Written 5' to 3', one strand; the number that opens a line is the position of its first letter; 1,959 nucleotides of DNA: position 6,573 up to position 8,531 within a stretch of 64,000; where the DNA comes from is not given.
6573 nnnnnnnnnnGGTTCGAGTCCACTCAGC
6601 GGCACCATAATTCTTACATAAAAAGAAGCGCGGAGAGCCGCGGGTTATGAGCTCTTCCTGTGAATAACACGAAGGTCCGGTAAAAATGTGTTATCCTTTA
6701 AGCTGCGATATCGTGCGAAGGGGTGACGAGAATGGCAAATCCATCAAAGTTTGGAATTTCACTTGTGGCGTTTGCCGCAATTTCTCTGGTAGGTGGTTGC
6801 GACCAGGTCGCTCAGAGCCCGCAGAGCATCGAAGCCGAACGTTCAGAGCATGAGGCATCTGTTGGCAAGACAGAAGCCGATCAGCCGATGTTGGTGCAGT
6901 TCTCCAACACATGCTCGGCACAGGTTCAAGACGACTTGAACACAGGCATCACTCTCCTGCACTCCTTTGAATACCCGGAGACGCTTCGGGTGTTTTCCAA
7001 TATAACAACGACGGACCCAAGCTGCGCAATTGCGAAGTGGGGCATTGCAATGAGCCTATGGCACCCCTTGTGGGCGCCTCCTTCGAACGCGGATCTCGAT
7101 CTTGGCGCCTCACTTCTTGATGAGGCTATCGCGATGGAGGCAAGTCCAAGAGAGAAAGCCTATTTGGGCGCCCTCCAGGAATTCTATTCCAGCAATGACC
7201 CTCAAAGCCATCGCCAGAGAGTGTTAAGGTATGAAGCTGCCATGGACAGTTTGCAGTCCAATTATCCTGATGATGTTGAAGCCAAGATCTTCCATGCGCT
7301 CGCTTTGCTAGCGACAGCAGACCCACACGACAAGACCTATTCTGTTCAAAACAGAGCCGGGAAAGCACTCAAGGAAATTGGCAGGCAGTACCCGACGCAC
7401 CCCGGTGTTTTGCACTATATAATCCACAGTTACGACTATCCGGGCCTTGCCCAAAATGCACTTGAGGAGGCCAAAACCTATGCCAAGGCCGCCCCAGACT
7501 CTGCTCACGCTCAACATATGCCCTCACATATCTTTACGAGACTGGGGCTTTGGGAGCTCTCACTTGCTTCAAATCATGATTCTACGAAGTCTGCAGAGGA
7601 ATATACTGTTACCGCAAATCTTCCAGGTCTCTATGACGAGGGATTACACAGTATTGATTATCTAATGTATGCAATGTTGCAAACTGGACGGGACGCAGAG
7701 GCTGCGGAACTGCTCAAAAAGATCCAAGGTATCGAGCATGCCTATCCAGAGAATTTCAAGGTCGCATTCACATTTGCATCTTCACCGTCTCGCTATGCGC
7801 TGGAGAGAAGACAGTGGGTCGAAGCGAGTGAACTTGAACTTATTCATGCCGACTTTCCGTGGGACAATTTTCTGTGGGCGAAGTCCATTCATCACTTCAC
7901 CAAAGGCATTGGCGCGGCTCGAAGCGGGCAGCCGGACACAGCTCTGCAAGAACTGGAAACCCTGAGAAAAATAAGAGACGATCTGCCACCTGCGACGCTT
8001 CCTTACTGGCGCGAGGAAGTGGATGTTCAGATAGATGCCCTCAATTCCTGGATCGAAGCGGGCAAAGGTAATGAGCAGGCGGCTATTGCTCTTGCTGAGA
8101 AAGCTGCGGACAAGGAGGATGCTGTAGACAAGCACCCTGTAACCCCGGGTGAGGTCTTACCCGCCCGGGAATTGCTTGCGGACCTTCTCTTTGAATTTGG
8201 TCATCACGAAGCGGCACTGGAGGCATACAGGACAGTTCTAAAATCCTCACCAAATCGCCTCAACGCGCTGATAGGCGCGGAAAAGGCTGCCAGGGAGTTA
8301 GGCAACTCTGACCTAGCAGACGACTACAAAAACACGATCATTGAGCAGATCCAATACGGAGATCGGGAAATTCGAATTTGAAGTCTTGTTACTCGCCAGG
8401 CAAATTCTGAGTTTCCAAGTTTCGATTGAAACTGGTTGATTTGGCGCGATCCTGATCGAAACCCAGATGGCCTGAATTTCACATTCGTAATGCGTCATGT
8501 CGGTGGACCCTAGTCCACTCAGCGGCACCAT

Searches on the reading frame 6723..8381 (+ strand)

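Call 41: search_protein_families(library=pfam, proteins=[window:6723-8381:+], max_evalue=0.001)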
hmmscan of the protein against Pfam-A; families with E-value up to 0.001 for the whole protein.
window:6723-8381:+ (552 aa): 2 families
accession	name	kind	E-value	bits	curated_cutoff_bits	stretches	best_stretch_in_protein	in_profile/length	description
PF25064.1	ARM_TT21_5th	-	0.00034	21.3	27.8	0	482-537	4-59/117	TT21 fifth ARM repeats domain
PF13428.12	TPR_14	-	0.00087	20.2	23.5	0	481-517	3-39/44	Tetratricopeptide repeat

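Call 88: search_protein_families(library=pfam, proteins=[window:6723-8381:+], max_evalue=0.01)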
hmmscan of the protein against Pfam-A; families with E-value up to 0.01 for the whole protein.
window:6723-8381:+ (552 aa): 2 families
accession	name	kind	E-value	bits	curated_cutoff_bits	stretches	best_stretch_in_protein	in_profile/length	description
PF25064.1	ARM_TT21_5th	-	0.00034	21.3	27.8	0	482-537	4-59/117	TT21 fifth ARM repeats domain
PF13428.12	TPR_14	-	0.00087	20.2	23.5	0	481-517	3-39/44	Tetratricopeptide repeat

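Call 89: search_protein_families(library=padloc, proteins=[window:6723-8381:+], max_evalue=0.001)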
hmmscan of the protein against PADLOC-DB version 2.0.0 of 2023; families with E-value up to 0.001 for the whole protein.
window:6723-8381:+ (552 aa): 0 families
